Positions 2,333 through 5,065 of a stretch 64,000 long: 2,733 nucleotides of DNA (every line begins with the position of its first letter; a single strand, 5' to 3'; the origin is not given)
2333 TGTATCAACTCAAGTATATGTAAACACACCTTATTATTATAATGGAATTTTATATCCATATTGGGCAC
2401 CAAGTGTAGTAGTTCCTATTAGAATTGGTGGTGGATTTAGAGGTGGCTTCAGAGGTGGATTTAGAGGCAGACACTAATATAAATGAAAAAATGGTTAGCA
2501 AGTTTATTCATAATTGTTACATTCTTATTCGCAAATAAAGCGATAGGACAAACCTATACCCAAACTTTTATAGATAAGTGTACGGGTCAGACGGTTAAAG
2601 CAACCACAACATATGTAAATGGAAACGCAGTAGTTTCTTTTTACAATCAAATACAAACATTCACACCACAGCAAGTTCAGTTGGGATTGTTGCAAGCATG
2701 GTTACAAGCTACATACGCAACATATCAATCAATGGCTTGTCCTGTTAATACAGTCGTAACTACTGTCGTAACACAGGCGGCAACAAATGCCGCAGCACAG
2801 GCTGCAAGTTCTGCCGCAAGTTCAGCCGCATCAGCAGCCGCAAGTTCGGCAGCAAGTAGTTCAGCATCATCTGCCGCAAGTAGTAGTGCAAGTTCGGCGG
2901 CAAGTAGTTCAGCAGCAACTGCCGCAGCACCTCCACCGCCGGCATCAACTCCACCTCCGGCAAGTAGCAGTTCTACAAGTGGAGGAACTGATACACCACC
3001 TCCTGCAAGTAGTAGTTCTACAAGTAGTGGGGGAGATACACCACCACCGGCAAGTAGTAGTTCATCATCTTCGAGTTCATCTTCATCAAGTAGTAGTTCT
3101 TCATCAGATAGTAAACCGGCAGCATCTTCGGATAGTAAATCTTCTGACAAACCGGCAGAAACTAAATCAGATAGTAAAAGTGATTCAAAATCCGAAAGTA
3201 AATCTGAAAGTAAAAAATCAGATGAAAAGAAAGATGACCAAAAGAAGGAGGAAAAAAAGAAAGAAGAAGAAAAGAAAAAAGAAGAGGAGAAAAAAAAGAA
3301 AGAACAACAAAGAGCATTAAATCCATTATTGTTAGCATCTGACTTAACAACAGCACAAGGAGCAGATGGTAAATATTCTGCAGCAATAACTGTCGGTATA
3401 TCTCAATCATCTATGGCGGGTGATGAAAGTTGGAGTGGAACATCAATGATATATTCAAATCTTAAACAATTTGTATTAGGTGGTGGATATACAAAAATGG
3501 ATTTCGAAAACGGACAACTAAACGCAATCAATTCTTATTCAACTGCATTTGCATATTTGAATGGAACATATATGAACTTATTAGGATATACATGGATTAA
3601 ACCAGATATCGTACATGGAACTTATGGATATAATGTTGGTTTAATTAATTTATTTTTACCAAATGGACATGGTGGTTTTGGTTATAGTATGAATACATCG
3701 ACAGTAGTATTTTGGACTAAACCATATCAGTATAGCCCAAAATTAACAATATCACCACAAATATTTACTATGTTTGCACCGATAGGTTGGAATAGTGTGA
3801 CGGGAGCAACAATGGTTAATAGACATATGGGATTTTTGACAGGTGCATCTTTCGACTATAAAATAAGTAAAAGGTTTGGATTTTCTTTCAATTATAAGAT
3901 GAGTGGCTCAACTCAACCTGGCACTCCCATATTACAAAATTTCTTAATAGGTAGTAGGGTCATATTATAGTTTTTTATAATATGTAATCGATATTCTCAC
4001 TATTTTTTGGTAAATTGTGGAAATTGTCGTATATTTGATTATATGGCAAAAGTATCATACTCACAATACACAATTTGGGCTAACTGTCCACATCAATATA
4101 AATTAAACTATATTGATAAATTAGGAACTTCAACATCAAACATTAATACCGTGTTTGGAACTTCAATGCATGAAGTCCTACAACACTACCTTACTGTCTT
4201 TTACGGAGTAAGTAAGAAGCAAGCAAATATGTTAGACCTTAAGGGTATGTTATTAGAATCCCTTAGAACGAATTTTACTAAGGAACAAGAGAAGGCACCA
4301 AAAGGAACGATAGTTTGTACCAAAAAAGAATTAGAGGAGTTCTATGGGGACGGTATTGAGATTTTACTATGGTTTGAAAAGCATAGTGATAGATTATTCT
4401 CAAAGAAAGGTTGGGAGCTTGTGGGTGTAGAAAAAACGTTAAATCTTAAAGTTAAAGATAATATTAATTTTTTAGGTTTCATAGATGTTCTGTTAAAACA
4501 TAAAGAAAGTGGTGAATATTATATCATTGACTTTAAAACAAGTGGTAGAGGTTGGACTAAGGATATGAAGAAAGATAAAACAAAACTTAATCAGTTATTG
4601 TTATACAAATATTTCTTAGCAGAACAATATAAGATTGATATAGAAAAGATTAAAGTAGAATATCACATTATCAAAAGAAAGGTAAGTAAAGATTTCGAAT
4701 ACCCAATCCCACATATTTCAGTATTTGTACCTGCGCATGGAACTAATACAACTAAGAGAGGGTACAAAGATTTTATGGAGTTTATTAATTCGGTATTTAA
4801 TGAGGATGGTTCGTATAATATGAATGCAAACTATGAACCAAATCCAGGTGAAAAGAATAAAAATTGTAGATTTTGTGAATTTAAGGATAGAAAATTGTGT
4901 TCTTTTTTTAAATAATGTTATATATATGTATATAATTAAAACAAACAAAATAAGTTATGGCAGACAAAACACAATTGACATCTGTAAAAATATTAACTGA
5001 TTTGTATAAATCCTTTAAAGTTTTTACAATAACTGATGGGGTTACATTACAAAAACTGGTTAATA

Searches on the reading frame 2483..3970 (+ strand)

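Call 11: search_protein_families(library=pfam, proteins=[window:2483-3970:+], max_evalue=0.001)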
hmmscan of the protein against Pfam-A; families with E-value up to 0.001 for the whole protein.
window:2483-3970:+ (495 aa): 0 families

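Call 48: search_protein_families(library=phrogs, proteins=[window:2483-3970:+], max_evalue=0.001)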
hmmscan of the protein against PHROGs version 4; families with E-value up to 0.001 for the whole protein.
window:2483-3970:+ (495 aa): 1 family
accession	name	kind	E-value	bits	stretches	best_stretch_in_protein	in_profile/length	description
phrog_4866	-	head and packaging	0.00049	21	1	167-328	13-163/245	head scaffolding protein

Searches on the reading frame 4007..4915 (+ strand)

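Call 48: search_protein_families(library=phrogs, proteins=[window:4007-4915:+], max_evalue=0.001)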
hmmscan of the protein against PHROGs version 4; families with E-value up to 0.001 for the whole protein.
window:4007-4915:+ (302 aa): 6 families
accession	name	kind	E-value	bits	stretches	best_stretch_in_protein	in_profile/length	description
phrog_69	-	DNA, RNA and nucleotide metabolism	8.3e-28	98.6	1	13-301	87-326/501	exonuclease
phrog_1218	-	DNA, RNA and nucleotide metabolism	7.4e-20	72.5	1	16-226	10-210/364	exonuclease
phrog_8097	-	DNA, RNA and nucleotide metabolism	5.6e-10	39.6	1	151-294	99-234/598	exonuclease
phrog_1870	-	DNA, RNA and nucleotide metabolism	8.7e-08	32.7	1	8-213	8-216/313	exonuclease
phrog_1706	-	DNA, RNA and nucleotide metabolism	8.5e-07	29.7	1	27-294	58-240/293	CRISPR/Cas system associated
phrog_298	-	DNA, RNA and nucleotide metabolism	0.00017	22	0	44-217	102-224/293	exonuclease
